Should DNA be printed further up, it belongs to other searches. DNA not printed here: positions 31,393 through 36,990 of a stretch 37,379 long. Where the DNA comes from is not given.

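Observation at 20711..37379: Contiguous co-directional DNA-uptake supercluster ordered along the path of incoming DNA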

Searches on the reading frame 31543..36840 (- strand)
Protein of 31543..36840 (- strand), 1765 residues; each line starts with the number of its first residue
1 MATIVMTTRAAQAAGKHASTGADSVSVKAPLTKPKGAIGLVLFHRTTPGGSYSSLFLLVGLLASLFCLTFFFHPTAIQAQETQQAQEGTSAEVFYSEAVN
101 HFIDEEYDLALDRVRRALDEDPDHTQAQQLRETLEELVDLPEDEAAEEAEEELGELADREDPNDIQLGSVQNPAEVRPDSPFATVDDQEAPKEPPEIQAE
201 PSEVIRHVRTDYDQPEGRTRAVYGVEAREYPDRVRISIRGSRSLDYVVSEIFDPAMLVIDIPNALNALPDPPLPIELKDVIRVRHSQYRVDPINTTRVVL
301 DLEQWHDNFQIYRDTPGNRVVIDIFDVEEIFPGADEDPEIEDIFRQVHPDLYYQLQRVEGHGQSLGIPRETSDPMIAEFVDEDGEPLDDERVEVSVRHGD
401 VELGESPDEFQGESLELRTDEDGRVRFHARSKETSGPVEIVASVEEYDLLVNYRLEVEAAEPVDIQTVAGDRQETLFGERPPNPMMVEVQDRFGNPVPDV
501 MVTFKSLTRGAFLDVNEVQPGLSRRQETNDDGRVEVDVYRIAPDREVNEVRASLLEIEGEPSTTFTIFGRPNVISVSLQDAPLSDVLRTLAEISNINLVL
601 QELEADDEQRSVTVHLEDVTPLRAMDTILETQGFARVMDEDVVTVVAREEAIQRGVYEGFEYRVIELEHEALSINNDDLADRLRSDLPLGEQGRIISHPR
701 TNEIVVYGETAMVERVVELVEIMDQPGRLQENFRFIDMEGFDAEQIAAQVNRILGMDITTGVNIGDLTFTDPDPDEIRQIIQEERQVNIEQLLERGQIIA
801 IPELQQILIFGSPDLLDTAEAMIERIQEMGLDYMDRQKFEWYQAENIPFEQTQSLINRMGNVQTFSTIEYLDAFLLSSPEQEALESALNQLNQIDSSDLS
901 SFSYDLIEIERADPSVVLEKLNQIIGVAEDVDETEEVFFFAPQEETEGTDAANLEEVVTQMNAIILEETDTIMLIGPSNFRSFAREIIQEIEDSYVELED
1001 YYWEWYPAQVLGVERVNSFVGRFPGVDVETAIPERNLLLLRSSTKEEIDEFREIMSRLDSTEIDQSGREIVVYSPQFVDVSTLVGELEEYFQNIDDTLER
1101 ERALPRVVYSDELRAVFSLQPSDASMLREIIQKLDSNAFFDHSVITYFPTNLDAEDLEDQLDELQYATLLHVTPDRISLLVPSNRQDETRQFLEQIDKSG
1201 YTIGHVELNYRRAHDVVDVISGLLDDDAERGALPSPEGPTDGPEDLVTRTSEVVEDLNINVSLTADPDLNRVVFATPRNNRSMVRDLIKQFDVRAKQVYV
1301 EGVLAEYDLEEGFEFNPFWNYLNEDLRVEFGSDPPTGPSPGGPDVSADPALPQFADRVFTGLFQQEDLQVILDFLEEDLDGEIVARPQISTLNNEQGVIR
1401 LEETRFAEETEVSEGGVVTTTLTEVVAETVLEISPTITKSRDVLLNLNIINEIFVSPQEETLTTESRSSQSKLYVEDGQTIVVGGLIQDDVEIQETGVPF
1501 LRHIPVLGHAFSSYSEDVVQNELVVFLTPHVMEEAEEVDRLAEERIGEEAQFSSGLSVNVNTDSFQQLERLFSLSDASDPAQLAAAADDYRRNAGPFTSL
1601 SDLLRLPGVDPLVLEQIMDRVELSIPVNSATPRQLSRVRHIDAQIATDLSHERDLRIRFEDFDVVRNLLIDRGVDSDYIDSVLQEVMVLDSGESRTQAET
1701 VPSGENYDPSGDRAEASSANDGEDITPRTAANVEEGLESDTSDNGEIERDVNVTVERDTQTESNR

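Call 7: search_protein_families(library=pfam, proteins=[window:31543-36840:-], max_evalue=0.01)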
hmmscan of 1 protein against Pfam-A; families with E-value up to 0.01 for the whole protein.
window:31543-36840:- (1765 aa): 8 families
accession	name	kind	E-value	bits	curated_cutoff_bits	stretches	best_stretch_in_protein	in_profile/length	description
PF00263.26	Secretin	-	1.2e-32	113.3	27.5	1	1375-1532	2-168/169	Bacterial type II and III secretion system protein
PF03958.22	Secretin_N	-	1.5e-20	73.6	28.2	2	1206-1297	4-69/69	Bacterial type II/III secretion system short domain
PF12836.13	HHH_3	-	2.3e-09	37.7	27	1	1557-1621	5-64/65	Helix-hairpin-helix motif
PF02369.22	Big_1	-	8e-08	32.7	34.9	1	483-542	19-70/93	Bacterial Ig-like domain (group 1)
PF11741.13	AMIN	-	4.5e-07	30.3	20.5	1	225-312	2-90/101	AMIN domain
PF07660.19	STN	-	0.00013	22.1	28.4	0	609-647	13-51/52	Secretin and TonB N terminus short domain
PF17789.7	MG4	-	0.0011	19.6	24.7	0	378-449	21-80/95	Macroglobulin domain MG4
PF14853.12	Fis1_TPR_C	-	0.0015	19.1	25.3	1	98-136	8-46/53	Fis1 C-terminal tetratricopeptide repeat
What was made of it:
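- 31771..32172 (-): Two tandem ComEA-like HhH modules at the secretin C-terminus (about aa 1557-1690). The GIG hairpins are degenerate: LFSLS, PGVD, HID, RGVD. HHH_3 scores E 2.3e-9, 37.7 bits (call 7).
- On Secretin superfamily (PF00263): Secretin_N scores E 1.5e-20, and STN is weak (call 7).
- On Type IV pilus secretin PilQ (TIGR02515): AMIN scores E 4.5e-7 (call 7).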

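Call 12: find_homologous_proteins(query=window:31543-36840:-)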
Query window:31543-36840:- (1765 aa): 6 proteins with E <= 0.001 among 8000 candidates.
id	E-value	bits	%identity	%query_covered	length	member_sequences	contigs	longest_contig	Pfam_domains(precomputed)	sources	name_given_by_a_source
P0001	0.0e+0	3765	100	98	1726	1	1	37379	PF02369.23,PF03958.23,PF12836.14,PF11741.14,PF00263.27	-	-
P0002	5.1e-12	62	25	15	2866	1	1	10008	PF03958.23,PF00263.27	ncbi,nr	ncbi:MAG: hypothetical protein JXO22_06120, partial [Phycisphaerae bacterium]|nr:hypothetical protei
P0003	3.0e-10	56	30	9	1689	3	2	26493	PF03958.23,PF11741.14,PF00263.27,PF07660.20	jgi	jgi:type IV pilus assembly protein PilQ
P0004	1.6e-9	54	25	10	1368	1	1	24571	PF03958.23,PF11741.14,PF00263.27,PF07660.20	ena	-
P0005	4.2e-8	49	26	8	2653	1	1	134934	PF17789.8,PF02369.23,PF24025.2,PF13860.13,PF26198.1,PF09134.17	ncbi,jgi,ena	-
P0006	2.1e-4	37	26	8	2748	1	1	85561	PF17789.8,PF02369.23,PF18962.8,PF24025.2,PF02018.24,PF13860.13,PF13472.13,PF00041.28,PF26198.1,PF00657.29,PF09134.17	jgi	jgi:lysophospholipase L1-like esterase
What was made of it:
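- Tried and rejected: The word filter was probably swamped by acidic low-complexity sequence (call 12).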

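Call 28: search_protein_families(library=ncbifam, proteins=[window:31543-36840:-], max_evalue=0.01)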
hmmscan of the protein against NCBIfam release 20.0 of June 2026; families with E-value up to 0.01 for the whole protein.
window:31543-36840:- (1765 aa): 9 families
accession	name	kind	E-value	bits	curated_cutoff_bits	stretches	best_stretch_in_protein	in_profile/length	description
TIGR02517.1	type_II_gspD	equivalog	6.7e-65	219.7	351.35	2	1127-1541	147-599/600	type II secretion system secretin GspD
TIGR02515.1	IV_pilus_PilQ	subfamily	2.1e-43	148.9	284.35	2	1367-1533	260-428/428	type IV pilus secretin PilQ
TIGR02516.1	type_III_yscC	equivalog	3.4e-25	88.5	238.45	1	1259-1533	197-462/463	type III secretion system outer membrane ring subunit SctC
TIGR02519.1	pilus_MshL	equivalog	3.4e-24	85.4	250.2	1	1273-1532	12-290/290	pilus (MSHA type) biogenesis protein MshL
NF010083.0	PRK13568.1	equivalog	1.4e-23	83.3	554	2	1369-1532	253-417/419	DNA uptake porin HofQ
NF007851.2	PRK10560.1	exception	4.4e-17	62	598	2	1412-1533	285-410/412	DNA uptake porin HofQ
NF011873.0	PRK15346.1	equivalog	6.4e-14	51.5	524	1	1258-1518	234-480/499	EscC/YscC/HrcC family type III secretion system outer membrane ring protein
NF042912.1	Amuc_1098_fam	equivalog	3.2e-13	48.6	750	1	1466-1533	730-797/805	Amuc_1098 family type IV pilus outer membrane protein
TIGR01259.1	comE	subfamily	2.9e-05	24.1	152.35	1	1519-1622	29-119/120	comEA protein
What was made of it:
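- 31543..36840 (-): Giant secretin, 1765 aa from the first ATG (the gene caller's version is 1726 aa). It has an N-terminal TPR-like stretch, AMIN, Ig-like domains, N0/STN, Secretin_N repeats, the secretin barrel and a C-terminal HhH tail with an acidic end. Pfam and NCBIfam hits (calls 7, 28).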
